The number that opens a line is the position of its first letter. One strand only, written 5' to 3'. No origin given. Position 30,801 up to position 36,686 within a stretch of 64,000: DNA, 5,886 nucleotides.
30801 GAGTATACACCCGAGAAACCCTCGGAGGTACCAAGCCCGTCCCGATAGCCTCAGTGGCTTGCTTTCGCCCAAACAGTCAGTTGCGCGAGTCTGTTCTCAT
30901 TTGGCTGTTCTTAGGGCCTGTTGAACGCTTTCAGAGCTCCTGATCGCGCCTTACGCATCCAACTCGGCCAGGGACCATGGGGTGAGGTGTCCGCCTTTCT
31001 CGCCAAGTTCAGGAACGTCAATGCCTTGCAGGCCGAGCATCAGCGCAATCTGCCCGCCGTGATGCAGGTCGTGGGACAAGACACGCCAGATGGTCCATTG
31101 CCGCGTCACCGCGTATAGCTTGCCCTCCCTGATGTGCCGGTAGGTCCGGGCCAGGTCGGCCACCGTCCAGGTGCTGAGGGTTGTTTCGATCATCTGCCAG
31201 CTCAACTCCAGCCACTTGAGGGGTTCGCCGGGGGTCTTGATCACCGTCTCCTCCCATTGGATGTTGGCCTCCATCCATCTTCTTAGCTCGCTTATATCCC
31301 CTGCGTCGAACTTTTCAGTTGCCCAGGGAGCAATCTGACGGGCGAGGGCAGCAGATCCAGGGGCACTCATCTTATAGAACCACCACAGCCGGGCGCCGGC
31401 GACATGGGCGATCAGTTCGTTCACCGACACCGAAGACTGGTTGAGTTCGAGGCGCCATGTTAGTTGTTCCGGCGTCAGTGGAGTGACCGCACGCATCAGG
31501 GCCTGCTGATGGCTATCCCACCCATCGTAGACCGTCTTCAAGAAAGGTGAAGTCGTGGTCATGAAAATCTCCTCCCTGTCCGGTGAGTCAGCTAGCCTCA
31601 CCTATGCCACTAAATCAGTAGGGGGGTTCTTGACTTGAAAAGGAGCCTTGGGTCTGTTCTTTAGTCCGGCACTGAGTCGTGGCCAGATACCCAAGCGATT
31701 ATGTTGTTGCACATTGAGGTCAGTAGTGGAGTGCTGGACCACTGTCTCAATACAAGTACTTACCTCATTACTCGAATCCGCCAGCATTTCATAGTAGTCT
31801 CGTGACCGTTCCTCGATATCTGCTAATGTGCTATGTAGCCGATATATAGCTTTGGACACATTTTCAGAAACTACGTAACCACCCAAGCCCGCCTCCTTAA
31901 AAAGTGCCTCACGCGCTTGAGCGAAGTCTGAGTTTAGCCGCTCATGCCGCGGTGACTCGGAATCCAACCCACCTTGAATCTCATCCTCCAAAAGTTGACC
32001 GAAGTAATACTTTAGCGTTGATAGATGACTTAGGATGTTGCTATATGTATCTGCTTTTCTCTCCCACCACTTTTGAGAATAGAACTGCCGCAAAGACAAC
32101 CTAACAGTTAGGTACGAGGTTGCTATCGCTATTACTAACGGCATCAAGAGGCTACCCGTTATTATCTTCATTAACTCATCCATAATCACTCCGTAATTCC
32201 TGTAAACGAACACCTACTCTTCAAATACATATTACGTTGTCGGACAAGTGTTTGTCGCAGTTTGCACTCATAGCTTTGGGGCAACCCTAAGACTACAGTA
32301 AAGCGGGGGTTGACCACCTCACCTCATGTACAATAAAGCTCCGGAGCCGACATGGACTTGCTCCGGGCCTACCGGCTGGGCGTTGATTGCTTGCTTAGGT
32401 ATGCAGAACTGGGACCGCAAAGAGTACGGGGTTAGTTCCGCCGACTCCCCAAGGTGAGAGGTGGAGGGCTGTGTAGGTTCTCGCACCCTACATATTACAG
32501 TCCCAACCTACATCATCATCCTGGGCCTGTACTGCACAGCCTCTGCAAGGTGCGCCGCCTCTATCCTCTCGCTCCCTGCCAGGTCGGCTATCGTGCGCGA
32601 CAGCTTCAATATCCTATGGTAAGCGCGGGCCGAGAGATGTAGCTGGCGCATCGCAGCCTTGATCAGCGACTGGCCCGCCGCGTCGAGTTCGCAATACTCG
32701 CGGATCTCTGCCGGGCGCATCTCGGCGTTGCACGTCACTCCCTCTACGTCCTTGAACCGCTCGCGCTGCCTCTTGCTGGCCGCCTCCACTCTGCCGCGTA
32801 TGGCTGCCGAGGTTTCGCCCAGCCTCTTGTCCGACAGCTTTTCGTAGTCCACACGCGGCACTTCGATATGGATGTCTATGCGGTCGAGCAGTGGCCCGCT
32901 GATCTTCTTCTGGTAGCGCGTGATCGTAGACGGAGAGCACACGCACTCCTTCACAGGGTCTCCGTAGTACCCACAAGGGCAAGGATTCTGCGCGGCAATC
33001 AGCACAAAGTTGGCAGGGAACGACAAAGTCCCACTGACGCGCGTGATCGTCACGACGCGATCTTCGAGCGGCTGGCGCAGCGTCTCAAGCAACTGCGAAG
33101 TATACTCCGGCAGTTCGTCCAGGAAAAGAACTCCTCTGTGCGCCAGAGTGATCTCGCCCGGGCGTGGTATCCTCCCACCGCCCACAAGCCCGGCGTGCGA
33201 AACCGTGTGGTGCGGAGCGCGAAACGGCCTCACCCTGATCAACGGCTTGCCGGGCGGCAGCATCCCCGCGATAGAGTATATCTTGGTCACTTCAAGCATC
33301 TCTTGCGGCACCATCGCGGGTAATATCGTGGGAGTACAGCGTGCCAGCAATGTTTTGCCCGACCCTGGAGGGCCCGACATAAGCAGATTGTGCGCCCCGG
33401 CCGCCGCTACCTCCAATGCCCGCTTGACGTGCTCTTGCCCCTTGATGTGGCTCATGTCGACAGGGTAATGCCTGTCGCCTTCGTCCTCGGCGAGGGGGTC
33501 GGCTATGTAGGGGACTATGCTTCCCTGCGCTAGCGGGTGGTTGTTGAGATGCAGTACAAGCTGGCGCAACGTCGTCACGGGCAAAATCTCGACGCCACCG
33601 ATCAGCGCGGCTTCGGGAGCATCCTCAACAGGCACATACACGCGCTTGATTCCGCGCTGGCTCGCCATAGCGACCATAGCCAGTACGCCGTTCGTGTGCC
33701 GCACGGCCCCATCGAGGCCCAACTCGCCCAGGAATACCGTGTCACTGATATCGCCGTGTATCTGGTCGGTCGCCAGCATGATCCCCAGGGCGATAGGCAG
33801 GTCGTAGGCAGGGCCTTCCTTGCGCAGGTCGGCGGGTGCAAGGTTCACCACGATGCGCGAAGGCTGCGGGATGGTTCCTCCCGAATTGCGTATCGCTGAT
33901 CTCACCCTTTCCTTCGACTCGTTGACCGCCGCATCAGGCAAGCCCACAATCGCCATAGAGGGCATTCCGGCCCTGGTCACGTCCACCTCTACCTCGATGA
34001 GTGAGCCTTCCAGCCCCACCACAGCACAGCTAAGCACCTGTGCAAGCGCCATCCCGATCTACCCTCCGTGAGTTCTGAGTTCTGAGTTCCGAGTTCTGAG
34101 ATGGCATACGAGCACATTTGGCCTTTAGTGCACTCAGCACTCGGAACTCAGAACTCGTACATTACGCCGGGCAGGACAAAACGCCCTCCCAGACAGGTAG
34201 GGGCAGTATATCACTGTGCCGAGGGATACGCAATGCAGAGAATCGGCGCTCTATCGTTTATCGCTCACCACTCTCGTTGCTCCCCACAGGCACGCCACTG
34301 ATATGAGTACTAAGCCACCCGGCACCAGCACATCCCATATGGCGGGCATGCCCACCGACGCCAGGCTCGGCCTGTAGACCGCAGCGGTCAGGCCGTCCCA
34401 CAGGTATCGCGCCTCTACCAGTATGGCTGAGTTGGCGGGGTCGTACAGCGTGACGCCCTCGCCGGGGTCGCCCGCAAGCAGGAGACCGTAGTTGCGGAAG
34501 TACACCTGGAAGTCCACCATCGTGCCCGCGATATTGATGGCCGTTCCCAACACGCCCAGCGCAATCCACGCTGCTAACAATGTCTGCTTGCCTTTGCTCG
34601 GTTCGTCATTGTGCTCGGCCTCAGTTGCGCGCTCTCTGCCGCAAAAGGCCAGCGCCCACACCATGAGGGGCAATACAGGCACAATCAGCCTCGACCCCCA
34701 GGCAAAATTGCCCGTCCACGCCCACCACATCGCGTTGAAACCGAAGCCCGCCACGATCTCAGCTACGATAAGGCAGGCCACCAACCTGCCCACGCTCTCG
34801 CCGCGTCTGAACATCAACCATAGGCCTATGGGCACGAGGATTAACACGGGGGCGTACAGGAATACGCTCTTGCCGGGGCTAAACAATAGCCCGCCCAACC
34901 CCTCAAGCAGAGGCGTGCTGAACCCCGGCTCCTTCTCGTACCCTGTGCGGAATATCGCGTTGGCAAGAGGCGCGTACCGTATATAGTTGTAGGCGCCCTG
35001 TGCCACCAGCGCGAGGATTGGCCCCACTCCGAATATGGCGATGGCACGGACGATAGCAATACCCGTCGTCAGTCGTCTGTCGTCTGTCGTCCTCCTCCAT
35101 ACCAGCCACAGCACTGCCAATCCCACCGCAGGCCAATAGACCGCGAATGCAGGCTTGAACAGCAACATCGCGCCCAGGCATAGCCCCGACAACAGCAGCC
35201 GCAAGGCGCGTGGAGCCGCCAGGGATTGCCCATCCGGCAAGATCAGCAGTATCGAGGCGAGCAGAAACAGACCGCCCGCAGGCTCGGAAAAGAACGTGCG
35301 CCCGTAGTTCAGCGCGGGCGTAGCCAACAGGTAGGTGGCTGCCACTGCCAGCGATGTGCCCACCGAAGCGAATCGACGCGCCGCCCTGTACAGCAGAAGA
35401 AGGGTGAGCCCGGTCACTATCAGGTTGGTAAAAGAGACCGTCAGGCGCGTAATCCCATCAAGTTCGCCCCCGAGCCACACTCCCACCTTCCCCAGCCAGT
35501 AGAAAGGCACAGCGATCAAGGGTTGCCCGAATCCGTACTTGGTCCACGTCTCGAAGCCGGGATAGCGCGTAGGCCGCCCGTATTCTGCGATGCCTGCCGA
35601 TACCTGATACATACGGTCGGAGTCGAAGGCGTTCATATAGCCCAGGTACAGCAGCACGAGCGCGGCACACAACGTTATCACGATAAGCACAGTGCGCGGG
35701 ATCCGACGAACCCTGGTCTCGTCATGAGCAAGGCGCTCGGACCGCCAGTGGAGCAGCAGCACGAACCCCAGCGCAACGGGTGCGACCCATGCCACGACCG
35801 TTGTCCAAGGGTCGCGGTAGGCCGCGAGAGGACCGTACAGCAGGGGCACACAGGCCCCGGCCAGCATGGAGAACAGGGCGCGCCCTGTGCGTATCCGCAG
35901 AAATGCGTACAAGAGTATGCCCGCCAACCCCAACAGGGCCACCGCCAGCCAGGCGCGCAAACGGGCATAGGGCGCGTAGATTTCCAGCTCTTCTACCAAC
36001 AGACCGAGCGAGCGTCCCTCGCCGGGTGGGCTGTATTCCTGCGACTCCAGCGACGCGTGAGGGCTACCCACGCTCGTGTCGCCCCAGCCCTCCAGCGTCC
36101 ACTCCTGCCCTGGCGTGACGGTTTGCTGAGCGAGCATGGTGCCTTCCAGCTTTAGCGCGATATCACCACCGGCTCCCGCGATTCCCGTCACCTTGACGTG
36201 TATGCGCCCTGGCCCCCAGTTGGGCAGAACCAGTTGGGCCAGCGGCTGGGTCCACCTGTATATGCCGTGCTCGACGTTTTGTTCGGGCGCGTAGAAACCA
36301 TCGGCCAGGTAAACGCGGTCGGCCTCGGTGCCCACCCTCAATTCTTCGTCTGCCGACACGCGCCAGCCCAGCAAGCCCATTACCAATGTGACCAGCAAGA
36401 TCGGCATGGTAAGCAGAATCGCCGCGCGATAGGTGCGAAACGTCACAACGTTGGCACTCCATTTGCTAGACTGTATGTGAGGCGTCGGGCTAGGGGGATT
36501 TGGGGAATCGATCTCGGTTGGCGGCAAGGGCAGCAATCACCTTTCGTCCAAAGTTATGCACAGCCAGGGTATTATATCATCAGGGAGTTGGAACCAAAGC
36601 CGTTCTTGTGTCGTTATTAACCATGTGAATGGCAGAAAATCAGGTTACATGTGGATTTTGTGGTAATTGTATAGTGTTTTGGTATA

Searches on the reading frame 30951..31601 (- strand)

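Call 64: search_protein_families(library=pfam, proteins=[window:30951-31601:-], max_evalue=0.00001)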
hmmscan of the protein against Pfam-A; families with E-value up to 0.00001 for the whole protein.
window:30951-31601:- (216 aa): 3 families
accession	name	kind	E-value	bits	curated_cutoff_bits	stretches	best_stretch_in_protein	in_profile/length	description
PF12867.12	DinB_2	-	1.5e-10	42.1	24.8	1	29-185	3-128/128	DinB superfamily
PF05163.17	DinB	-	1.2e-08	35.5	23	1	22-198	6-151/165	DinB family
PF04978.18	MST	-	4.4e-06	27.7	27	0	29-187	7-142/149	Mycothiol-S-transferase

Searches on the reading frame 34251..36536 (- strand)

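Call 64: search_protein_families(library=pfam, proteins=[window:34251-36536:-], max_evalue=0.00001)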
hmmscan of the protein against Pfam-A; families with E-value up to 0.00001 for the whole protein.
window:34251-36536:- (761 aa): 1 family
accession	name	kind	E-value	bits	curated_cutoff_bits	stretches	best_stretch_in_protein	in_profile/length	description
PF13231.12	PMT_2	-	9.1e-06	26.4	26.1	1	354-499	11-153/160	Dolichyl-phosphate-mannose-protein mannosyltransferase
